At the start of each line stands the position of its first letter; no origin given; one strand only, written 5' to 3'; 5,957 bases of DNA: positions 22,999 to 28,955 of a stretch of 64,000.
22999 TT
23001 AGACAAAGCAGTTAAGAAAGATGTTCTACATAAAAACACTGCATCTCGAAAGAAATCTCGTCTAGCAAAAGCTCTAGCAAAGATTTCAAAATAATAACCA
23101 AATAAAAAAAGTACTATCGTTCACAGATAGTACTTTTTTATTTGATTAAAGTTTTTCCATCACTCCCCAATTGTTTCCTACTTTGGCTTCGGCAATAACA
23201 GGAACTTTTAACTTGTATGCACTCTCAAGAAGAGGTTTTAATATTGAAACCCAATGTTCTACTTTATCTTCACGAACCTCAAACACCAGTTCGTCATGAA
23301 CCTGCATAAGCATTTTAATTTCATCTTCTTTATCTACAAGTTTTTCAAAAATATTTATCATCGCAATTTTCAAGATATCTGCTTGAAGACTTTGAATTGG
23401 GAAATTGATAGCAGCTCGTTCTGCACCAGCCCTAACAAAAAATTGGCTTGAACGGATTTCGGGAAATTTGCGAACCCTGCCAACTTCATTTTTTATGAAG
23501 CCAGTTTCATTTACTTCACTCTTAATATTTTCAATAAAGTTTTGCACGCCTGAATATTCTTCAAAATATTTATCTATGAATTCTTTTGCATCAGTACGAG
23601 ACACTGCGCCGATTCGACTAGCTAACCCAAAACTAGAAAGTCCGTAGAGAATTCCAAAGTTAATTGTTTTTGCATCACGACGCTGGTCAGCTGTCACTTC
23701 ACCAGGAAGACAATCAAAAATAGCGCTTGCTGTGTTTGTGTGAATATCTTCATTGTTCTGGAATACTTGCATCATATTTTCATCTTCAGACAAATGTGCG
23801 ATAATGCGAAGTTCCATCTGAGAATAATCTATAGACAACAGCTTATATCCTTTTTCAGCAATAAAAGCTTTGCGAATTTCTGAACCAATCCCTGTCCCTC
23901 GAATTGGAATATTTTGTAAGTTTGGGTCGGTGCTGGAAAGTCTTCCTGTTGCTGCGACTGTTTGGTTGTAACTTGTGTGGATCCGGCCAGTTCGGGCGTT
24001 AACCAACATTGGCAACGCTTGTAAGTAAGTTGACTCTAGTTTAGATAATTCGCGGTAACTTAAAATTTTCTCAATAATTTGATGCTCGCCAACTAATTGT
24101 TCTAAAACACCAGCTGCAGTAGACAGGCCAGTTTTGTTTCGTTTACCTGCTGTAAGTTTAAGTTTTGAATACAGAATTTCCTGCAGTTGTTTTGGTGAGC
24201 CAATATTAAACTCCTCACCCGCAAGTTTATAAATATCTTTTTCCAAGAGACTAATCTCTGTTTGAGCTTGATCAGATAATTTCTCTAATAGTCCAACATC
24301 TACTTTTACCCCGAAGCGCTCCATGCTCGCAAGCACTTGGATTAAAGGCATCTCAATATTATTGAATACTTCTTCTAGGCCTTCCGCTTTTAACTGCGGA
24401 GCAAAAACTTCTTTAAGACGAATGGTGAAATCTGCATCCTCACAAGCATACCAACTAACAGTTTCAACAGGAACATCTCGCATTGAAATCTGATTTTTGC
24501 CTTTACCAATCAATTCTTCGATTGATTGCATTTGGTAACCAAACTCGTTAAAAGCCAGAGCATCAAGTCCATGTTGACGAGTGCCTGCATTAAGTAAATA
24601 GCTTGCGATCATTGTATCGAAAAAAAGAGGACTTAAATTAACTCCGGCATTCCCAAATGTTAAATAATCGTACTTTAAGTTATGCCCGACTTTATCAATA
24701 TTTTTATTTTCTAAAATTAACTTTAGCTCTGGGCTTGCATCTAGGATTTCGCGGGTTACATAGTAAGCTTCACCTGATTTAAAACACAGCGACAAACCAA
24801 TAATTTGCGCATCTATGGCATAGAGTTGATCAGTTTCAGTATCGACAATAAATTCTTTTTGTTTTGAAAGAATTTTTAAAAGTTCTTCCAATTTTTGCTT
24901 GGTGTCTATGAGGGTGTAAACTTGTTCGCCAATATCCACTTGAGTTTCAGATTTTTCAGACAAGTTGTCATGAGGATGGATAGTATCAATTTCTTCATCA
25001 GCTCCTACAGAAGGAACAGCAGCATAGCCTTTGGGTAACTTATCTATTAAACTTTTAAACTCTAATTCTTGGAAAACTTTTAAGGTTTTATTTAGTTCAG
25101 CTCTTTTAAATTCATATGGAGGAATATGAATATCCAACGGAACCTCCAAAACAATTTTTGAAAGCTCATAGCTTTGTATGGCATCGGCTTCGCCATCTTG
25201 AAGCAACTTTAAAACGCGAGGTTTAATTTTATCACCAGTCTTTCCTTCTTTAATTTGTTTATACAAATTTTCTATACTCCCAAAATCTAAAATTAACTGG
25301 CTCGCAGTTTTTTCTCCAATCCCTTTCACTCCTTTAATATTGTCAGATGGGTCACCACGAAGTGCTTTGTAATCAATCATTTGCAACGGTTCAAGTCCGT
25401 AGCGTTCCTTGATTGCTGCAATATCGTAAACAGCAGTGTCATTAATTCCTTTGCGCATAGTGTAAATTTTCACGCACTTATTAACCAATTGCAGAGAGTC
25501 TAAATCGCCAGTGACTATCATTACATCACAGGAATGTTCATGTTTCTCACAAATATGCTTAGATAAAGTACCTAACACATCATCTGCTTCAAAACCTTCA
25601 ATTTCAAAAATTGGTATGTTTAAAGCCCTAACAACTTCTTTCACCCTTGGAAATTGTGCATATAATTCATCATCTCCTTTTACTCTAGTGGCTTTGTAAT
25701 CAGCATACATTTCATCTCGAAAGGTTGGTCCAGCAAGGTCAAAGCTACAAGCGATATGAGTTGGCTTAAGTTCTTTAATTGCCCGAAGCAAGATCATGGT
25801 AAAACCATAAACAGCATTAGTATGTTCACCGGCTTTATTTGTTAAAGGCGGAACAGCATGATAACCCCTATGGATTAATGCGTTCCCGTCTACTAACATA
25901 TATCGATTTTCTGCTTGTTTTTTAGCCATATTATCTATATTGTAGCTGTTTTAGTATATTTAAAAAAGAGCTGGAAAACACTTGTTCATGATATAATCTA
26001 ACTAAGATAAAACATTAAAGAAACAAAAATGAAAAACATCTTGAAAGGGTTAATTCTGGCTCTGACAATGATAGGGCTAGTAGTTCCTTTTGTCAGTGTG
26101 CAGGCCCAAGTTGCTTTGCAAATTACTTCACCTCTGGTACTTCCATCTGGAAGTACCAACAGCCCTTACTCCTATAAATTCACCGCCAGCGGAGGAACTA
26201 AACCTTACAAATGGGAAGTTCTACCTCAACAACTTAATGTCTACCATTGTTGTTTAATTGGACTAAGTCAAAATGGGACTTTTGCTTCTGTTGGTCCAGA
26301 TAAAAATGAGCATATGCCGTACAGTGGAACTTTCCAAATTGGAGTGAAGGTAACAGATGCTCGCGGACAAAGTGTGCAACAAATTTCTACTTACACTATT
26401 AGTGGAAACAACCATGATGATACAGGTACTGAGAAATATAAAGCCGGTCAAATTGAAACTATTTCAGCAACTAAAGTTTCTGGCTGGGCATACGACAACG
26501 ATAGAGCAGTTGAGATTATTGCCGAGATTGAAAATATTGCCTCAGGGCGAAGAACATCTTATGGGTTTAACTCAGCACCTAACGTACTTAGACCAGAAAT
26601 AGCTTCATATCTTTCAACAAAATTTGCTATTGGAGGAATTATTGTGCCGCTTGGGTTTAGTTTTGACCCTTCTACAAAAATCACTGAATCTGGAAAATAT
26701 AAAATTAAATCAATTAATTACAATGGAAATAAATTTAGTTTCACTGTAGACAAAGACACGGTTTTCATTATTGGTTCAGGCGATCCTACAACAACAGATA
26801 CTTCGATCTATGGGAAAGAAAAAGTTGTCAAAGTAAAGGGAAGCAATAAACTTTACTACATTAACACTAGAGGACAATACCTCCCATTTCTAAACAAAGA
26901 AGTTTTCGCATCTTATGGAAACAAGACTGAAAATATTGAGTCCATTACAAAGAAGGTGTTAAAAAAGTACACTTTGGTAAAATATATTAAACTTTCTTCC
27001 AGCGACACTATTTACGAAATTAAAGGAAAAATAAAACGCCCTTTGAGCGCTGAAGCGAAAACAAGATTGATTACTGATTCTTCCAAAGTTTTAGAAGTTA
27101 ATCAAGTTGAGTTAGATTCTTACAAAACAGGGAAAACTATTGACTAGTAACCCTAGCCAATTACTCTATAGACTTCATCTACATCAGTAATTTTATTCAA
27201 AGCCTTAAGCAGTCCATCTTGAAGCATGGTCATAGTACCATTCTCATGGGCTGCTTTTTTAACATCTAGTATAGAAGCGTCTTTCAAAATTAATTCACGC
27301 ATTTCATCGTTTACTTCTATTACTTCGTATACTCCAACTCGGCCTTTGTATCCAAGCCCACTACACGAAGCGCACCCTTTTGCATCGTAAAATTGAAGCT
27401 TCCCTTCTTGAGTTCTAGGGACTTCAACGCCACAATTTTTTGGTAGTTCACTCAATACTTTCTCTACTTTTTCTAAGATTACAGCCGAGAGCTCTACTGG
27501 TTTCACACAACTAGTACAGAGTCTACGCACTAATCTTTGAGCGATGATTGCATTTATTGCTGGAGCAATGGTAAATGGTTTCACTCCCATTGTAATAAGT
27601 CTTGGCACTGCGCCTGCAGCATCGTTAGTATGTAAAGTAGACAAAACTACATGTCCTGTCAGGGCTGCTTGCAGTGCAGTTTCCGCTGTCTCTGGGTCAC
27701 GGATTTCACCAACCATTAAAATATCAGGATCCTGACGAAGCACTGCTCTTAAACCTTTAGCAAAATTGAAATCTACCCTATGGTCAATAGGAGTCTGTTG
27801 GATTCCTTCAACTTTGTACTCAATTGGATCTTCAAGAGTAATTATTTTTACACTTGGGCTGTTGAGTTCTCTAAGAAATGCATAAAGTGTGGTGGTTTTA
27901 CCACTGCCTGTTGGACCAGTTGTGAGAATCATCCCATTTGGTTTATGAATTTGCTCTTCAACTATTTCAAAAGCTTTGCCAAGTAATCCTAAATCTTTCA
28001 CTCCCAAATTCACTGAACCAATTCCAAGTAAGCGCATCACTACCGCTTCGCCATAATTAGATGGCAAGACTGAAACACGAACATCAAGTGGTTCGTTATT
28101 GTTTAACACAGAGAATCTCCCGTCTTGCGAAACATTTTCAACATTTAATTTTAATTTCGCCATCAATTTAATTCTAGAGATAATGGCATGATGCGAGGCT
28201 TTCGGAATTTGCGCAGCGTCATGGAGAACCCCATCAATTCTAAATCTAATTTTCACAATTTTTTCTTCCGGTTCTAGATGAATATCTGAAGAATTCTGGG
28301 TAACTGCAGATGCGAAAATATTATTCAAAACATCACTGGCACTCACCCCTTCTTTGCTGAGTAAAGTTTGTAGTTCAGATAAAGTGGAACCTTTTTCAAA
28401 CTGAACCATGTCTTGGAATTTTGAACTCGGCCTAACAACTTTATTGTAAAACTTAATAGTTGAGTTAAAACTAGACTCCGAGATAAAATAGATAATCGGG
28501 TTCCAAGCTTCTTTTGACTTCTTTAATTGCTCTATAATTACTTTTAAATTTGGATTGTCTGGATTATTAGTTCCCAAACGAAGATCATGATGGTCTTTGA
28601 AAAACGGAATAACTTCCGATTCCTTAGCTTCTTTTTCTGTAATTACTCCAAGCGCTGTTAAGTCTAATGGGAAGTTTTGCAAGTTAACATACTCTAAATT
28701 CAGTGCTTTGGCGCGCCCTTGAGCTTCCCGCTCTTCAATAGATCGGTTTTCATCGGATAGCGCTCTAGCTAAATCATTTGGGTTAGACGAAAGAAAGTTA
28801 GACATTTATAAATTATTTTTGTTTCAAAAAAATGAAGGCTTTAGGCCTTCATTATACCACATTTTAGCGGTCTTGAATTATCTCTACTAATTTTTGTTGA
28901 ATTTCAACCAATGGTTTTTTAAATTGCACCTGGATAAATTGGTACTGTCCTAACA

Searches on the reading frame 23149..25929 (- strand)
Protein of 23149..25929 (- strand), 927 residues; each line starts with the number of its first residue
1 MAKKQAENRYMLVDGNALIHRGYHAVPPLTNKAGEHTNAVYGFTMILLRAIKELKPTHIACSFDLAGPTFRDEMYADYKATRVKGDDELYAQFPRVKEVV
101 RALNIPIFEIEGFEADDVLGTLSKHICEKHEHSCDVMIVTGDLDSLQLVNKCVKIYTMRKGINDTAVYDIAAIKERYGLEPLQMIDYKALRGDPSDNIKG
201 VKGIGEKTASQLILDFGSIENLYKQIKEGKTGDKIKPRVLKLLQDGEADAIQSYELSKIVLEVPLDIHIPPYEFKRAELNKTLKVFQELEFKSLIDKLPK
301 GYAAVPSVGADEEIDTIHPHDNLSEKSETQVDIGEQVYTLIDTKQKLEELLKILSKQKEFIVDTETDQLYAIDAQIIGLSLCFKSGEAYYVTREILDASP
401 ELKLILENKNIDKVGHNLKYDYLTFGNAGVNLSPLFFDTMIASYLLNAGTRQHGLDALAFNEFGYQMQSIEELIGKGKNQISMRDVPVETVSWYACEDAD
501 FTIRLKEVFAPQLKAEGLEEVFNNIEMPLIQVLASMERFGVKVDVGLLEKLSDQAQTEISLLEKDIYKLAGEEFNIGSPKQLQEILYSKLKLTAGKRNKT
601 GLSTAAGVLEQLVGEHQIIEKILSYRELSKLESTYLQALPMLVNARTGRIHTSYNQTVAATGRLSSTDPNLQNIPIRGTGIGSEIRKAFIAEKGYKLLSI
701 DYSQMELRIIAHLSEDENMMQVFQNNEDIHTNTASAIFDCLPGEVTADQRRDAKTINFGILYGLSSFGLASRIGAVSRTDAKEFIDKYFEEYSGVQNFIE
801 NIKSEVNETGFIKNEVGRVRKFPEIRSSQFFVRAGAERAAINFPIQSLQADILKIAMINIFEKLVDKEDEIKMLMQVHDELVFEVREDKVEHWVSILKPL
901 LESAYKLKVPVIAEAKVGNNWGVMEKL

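Call 75: search_protein_families(library=pfam, proteins=[window:23149-25929:-], max_evalue=0.00001)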
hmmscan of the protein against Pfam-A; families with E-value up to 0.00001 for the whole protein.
window:23149-25929:- (927 aa): 5 families
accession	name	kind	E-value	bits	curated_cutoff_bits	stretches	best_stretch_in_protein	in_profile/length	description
PF00476.26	DNA_pol_A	-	9.3e-148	492.6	34.3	1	548-922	4-380/381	DNA polymerase family A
PF02739.22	5_3_exonuc_N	-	5.8e-54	182.7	34.3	1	10-178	2-164/164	5'-3' exonuclease, N-terminal resolvase-like domain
PF01612.26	DNA_pol_A_exo1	-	5.3e-29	101.7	23.6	1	338-513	1-172/173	3'-5' exonuclease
PF01367.25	5_3_exonuc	-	9.8e-25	87.3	40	1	180-276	2-93/97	5'-3' exonuclease, C-terminal SAM fold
PF22619.2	DNA_polI_exo1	-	3.1e-14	53.4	27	1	373-479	12-117/140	DNA polymerase I, ribonuclease H-like domain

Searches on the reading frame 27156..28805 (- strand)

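Call 75: search_protein_families(library=pfam, proteins=[window:27156-28805:-], max_evalue=0.00001)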
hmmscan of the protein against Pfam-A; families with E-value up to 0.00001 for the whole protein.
window:27156-28805:- (550 aa): 1 family
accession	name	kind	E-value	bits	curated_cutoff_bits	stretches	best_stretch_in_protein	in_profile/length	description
PF00437.27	T2SSE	-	1.2e-120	403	24.9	1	158-547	10-370/370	Type II/IV secretion system protein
